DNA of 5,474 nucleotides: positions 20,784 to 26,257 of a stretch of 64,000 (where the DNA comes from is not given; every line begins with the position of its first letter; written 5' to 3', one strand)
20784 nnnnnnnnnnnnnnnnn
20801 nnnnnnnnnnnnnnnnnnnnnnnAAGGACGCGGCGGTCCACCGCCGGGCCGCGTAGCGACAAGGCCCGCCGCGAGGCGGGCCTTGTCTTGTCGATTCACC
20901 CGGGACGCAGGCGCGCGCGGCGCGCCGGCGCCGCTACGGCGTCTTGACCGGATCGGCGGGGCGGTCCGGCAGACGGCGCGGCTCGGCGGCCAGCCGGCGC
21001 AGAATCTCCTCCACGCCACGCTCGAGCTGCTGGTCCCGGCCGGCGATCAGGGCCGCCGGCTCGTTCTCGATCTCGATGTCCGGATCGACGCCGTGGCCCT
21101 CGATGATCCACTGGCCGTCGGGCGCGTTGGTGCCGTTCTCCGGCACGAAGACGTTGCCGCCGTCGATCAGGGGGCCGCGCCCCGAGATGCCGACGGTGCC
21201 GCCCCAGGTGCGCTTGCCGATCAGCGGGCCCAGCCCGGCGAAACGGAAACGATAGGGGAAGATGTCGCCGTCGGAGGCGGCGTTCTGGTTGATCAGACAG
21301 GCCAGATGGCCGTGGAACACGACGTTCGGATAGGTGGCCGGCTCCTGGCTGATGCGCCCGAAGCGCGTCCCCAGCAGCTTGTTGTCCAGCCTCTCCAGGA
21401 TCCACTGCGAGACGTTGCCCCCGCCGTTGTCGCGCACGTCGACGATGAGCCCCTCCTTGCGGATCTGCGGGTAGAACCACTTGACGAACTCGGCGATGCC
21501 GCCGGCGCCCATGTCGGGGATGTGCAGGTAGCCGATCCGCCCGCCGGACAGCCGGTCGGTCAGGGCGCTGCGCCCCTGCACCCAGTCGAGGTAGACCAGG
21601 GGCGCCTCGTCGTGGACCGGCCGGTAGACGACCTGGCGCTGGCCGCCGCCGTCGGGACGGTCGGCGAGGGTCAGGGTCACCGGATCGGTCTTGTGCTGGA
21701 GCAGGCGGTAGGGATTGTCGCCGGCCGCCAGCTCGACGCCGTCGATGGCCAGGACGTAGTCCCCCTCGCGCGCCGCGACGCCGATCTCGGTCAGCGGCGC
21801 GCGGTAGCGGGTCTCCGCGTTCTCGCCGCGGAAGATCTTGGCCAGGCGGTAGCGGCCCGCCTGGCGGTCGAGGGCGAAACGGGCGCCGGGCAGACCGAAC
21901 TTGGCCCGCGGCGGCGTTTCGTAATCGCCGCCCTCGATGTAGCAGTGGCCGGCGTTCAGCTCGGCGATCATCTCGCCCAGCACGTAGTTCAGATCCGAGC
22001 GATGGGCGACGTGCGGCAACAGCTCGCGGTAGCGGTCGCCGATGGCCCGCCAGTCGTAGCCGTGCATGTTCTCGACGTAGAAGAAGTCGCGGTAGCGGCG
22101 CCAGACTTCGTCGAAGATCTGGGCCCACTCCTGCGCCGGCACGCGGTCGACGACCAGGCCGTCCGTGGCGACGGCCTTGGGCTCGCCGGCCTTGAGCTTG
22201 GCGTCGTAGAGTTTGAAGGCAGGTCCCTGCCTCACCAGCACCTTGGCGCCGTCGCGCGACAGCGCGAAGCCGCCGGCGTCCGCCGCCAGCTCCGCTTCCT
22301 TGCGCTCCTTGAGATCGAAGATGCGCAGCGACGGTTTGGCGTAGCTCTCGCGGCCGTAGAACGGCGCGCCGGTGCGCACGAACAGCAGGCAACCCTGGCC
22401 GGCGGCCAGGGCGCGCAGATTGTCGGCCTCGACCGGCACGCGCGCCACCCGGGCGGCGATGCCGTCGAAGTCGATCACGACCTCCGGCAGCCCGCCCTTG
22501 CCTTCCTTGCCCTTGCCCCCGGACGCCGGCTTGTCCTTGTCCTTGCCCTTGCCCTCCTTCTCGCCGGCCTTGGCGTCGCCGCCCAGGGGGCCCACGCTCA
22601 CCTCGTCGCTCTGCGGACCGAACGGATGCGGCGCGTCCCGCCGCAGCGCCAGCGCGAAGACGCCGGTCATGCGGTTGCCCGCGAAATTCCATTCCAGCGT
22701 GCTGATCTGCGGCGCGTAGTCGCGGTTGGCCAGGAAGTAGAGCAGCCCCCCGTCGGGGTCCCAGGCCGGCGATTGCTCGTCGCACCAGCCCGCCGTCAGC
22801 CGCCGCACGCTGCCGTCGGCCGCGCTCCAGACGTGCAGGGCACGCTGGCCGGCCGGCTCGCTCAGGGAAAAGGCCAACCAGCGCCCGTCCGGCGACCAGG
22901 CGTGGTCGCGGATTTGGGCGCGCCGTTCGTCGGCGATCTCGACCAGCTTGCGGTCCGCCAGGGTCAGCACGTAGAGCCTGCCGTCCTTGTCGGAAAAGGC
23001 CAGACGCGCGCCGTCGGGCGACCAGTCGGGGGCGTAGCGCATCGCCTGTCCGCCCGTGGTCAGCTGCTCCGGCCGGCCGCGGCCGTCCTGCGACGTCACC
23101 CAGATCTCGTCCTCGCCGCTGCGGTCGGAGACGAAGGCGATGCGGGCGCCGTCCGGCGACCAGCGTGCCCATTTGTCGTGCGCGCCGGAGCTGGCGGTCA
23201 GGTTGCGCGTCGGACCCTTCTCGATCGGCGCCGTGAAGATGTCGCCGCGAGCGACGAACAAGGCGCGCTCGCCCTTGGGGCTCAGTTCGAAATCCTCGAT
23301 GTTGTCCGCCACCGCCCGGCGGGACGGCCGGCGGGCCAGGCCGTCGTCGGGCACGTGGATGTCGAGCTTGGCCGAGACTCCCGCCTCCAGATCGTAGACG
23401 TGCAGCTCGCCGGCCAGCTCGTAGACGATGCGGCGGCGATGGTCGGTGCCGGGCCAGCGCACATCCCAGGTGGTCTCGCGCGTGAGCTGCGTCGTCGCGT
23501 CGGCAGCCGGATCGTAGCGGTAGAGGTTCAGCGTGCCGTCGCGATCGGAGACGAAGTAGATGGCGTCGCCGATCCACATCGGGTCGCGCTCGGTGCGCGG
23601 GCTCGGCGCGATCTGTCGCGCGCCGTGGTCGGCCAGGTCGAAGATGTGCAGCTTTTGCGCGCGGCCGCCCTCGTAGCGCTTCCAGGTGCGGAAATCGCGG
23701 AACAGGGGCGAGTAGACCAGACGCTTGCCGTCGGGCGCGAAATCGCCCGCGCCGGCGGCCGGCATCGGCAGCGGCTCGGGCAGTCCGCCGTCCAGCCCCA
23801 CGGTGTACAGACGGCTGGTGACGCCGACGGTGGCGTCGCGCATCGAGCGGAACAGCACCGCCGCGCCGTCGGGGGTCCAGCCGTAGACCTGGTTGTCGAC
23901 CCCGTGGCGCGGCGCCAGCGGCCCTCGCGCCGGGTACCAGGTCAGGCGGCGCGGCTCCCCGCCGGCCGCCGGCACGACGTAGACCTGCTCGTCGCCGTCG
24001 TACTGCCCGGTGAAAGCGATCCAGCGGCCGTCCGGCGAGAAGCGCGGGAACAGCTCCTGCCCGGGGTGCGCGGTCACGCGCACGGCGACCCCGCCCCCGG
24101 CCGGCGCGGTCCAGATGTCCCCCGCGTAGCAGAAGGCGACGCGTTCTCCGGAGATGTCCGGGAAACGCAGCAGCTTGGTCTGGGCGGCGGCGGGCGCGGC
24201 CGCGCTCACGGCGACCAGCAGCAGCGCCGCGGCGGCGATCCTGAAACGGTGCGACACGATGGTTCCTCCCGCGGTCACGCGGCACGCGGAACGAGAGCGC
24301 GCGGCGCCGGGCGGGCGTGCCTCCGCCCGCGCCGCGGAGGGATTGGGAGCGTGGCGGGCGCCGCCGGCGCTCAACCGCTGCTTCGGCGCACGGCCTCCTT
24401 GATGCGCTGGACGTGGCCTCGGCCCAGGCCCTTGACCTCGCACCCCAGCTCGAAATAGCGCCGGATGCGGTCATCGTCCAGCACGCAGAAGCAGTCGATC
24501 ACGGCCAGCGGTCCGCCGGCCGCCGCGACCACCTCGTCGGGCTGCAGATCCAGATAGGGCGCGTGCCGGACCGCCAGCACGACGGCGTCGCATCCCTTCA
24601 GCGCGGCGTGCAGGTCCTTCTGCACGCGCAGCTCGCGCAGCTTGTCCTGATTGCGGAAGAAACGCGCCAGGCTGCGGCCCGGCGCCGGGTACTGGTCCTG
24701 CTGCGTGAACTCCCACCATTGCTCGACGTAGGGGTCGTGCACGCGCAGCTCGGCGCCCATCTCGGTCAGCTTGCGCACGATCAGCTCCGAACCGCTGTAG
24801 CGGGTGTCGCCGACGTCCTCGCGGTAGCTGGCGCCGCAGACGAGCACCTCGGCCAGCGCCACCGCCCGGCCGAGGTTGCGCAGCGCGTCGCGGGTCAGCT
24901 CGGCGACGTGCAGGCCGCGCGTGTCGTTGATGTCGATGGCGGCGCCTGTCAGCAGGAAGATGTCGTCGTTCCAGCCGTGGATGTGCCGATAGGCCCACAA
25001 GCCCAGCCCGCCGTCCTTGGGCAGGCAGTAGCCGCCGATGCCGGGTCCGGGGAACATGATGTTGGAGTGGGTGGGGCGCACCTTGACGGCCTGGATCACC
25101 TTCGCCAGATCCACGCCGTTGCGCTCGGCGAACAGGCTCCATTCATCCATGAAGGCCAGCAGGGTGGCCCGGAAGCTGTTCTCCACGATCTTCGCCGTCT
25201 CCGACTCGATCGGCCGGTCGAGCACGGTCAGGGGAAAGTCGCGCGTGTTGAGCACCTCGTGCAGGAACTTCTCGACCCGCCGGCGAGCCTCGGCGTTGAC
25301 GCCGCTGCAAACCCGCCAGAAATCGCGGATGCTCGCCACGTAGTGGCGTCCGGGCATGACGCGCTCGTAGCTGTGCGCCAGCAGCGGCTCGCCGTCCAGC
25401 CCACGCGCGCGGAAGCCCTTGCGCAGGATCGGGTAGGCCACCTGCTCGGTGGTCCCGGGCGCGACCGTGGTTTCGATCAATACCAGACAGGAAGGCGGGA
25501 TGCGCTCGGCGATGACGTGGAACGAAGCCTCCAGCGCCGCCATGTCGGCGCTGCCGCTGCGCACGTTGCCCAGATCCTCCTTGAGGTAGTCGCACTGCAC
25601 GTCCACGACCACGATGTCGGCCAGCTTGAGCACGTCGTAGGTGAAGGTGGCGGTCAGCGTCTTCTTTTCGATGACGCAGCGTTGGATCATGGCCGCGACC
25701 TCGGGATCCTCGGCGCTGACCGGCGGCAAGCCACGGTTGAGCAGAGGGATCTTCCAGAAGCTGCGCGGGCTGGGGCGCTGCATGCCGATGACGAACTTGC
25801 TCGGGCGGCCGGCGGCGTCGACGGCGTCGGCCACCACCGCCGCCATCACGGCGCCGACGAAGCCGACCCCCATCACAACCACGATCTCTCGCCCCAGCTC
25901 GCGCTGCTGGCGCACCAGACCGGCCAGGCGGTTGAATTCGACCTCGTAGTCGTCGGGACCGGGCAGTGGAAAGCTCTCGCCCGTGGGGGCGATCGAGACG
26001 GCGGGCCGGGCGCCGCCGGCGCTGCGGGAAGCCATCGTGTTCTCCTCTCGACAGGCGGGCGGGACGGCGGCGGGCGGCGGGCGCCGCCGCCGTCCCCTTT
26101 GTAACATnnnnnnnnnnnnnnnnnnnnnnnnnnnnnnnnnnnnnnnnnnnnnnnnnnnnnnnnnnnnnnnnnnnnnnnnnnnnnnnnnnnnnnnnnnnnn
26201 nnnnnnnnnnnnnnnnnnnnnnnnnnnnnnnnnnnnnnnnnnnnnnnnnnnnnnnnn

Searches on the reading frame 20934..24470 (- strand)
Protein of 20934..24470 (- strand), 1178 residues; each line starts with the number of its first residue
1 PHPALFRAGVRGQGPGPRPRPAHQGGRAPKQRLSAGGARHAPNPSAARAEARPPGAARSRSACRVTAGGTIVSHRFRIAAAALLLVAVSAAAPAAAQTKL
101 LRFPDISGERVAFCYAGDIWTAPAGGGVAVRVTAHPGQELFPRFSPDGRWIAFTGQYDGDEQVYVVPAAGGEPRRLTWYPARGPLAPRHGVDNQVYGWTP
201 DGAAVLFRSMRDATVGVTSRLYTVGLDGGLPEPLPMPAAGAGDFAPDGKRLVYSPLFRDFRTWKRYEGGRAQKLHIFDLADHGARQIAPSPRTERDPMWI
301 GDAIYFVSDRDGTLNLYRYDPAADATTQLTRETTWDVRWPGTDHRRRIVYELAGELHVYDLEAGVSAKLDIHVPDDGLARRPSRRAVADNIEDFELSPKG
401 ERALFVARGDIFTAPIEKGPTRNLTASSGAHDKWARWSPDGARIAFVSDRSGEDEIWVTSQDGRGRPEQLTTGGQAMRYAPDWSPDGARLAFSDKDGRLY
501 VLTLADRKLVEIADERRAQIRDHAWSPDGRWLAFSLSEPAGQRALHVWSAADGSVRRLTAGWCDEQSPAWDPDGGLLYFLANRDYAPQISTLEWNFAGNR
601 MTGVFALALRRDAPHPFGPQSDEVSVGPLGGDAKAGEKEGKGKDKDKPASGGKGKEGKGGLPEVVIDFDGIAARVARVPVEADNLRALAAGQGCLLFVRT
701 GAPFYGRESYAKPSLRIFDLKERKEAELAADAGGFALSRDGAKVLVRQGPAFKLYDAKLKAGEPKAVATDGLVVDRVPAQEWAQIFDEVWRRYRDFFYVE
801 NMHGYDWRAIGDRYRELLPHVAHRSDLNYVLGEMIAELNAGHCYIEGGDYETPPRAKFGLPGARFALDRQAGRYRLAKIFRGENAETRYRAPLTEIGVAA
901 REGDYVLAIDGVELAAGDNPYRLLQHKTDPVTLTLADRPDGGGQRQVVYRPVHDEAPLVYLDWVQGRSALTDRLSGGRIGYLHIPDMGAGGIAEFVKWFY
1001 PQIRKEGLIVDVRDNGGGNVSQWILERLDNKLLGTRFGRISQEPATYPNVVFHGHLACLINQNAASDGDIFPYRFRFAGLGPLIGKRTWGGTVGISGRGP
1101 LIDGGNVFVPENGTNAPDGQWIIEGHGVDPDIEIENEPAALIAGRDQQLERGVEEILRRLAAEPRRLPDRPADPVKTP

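Call 92: search_protein_families(library=pfam, proteins=[window:20934-24470:-], max_evalue=0.0001)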
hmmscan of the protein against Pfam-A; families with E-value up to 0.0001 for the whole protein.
window:20934-24470:- (1178 aa): 8 families
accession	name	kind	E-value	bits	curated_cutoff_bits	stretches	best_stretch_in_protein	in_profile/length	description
PF07676.18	PD40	-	9.7e-41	137.3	20.9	2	423-458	3-38/38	WD40-like Beta Propeller Repeat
PF03572.23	Peptidase_S41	-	3.5e-28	98.7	24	1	978-1134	1-165/165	Peptidase family S41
PF14684.11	Tricorn_C1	-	7e-25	87.2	24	1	778-836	1-59/59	Tricorn protease C1 domain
PF14685.13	PDZ_Tricorn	-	8e-17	61.5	25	1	861-947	3-86/88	Tricorn protease PDZ domain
PF00930.27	DPPIV_N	-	1.6e-15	57.1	22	0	432-479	45-87/354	Dipeptidyl peptidase IV (DPP IV) N-terminal region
PF25174.1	Beta-prop_THOC3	-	2e-06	27.5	305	1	455-572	72-181/272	THOC3 beta-propeller domain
PF23414.1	Beta-prop_EML_2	-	3.8e-05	23.6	90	0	480-535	44-99/266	Echinoderm microtubule-associated protein second beta-propeller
PF00400.38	WD40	-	6.9e-05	23.7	27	0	520-533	14-27/39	WD domain, G-beta repeat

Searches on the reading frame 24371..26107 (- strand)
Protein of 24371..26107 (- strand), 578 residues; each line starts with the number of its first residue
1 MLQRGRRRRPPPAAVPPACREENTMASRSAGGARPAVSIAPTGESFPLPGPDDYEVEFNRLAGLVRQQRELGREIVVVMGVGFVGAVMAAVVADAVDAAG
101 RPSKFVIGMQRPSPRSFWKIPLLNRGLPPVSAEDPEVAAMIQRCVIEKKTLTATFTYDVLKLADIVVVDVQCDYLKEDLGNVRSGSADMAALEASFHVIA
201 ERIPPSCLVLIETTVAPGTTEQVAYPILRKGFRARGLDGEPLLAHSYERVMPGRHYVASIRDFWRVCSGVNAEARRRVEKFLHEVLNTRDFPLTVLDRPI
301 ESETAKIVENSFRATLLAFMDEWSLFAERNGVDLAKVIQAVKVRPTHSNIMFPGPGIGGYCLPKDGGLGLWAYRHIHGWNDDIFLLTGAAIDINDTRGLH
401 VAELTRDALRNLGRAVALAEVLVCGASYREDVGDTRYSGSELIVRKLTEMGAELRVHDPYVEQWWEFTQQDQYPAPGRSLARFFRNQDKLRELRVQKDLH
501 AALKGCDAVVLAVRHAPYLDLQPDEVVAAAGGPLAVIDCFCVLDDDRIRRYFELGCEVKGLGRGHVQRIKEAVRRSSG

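Call 38: search_protein_families(library=pfam, proteins=[window:24371-26107:-], max_evalue=0.001)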
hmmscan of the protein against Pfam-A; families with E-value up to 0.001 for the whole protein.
window:24371-26107:- (578 aa): 4 families
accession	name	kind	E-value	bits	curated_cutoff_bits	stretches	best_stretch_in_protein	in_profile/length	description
PF03720.21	UDPG_MGDP_dh_C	-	4.3e-19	69.3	30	1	422-544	1-102/103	UDP-glucose/GDP-mannose dehydrogenase family, UDP binding domain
PF00984.24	UDPG_MGDP_dh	-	5.6e-16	58.9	25.4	1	301-367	2-69/94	UDP-glucose/GDP-mannose dehydrogenase family, central domain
PF03721.20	UDPG_MGDP_dh_N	-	1.3e-10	41.6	27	1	76-276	3-181/187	UDP-glucose/GDP-mannose dehydrogenase family, NAD binding domain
PF14833.11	NAD_binding_11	-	0.00069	20.3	30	0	303-351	4-52/122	NAD-binding of NADP-dependent 3-hydroxyisobutyrate dehydrogenase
